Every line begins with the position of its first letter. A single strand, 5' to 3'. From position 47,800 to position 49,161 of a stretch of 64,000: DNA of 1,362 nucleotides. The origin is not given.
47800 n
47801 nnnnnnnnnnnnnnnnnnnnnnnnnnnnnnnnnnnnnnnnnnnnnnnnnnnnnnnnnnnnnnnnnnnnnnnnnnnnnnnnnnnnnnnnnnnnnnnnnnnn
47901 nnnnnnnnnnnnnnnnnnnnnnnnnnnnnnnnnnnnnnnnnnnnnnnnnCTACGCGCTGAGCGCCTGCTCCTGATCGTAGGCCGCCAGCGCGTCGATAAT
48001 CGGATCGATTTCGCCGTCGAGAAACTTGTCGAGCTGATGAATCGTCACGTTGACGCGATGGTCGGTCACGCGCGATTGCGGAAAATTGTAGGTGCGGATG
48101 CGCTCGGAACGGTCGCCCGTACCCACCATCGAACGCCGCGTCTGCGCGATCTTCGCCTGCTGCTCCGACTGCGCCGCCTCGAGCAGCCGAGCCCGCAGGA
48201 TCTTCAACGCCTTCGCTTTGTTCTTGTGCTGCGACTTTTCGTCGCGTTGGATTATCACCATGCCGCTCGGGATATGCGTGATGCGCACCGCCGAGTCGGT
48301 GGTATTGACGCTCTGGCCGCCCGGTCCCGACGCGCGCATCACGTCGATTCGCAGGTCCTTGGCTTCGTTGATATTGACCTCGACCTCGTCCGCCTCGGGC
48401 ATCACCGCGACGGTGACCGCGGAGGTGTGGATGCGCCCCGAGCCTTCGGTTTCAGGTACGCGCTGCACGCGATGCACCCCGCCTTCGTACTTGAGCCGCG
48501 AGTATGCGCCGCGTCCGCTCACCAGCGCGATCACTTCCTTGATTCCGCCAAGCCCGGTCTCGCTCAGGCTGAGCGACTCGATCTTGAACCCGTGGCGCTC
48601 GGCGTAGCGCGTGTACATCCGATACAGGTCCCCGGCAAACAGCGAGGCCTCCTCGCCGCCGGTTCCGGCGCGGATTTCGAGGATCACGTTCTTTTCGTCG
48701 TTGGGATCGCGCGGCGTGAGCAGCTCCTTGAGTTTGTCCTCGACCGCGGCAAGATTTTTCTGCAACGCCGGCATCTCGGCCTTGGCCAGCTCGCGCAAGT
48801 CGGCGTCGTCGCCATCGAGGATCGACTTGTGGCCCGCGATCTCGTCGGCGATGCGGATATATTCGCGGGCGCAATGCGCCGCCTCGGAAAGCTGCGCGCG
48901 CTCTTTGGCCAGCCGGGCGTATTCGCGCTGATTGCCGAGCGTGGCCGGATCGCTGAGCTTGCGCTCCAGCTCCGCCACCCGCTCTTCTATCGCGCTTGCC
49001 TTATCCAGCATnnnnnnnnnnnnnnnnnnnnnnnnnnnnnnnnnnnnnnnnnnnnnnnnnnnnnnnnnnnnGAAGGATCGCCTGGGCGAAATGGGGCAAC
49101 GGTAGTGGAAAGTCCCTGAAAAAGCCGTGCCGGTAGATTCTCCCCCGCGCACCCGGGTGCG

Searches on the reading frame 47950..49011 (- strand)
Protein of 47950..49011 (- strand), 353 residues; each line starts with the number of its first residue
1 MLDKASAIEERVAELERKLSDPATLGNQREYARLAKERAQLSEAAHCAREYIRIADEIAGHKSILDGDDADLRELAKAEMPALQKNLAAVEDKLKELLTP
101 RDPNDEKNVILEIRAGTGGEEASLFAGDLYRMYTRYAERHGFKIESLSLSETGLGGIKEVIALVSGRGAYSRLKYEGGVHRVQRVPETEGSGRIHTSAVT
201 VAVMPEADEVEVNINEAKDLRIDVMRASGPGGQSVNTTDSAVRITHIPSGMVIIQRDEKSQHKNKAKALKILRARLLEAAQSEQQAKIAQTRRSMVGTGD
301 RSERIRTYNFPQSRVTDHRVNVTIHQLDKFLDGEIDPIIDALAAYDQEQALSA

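Call 6: search_protein_families(library=pfam, proteins=[window:47950-49011:-], max_evalue=0.1)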
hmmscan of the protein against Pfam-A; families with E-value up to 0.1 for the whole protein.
window:47950-49011:- (353 aa): 4 families
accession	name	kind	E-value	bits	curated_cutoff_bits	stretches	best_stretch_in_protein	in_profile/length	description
PF03462.23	PCRF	-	2.8e-72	243.1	24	1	8-201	1-194/194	PCRF domain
PF00472.26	RF-1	-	4.1e-40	136.8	35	1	209-319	2-116/116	RF-1 domain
PF16326.10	ABC_tran_CTD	-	0.01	16.5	32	1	7-44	19-56/69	ABC transporter C-terminal domain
PF18035.6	Bap31_Bap29_C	-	0.075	13.5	30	0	26-42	26-42/52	Bap31/Bap29 cytoplasmic coiled-coil domain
